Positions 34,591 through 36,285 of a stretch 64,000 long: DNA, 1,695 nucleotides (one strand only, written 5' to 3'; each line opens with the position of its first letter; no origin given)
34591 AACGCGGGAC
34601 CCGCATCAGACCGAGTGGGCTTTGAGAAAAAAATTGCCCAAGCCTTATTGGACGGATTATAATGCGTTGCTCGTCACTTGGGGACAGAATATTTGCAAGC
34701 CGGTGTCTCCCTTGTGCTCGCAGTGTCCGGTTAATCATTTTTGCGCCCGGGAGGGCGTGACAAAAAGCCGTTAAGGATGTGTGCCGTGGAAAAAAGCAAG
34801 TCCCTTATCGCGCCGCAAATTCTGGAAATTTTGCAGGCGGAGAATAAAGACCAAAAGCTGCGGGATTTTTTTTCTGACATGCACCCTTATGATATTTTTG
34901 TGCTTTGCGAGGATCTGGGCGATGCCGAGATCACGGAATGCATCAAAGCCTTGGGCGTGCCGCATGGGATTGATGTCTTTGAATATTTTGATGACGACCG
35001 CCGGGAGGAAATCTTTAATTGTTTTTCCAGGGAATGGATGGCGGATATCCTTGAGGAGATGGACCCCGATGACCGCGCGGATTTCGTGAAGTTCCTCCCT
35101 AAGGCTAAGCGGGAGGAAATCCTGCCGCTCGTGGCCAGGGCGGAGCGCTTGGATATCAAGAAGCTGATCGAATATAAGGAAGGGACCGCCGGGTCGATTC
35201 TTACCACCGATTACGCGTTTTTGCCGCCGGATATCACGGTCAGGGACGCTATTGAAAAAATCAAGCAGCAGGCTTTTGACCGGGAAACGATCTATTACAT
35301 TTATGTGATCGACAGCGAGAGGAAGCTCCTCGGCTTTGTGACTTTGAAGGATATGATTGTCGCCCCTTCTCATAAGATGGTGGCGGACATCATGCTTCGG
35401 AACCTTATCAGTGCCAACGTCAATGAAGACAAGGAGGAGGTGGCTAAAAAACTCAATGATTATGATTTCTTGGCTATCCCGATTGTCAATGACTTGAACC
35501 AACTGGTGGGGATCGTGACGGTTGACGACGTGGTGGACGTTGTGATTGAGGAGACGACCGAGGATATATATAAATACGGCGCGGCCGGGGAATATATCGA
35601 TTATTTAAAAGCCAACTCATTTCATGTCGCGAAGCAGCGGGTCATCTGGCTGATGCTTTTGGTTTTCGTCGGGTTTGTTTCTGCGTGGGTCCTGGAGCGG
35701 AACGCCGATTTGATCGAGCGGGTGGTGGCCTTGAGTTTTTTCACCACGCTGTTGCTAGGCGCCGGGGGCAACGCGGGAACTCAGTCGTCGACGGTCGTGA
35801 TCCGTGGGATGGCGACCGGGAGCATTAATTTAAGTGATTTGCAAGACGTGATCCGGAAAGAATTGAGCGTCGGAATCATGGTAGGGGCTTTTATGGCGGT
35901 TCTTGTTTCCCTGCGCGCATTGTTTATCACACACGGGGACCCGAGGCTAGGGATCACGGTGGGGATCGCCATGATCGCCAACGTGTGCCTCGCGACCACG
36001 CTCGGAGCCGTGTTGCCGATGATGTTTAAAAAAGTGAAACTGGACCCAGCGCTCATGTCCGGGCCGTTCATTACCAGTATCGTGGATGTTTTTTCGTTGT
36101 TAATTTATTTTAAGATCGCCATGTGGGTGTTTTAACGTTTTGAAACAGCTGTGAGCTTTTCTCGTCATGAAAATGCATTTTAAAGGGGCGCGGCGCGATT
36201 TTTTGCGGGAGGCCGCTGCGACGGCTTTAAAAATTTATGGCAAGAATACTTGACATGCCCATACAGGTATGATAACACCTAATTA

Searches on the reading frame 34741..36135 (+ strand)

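Call 80: search_protein_families(library=pfam, proteins=[window:34741-36135:+], max_evalue=0.00001)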
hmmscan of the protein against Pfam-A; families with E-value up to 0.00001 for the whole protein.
window:34741-36135:+ (464 aa): 3 families
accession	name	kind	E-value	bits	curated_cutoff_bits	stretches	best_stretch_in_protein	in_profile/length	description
PF01769.21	MgtE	-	1.3e-36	126.1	27.6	1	336-458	2-124/125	Divalent cation transporter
PF03448.22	MgtE_N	-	3.3e-23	82.6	25.9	1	47-147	1-101/102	MgtE intracellular N domain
PF00571.33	CBS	-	4.2e-20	72.2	24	2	214-268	1-55/57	CBS domain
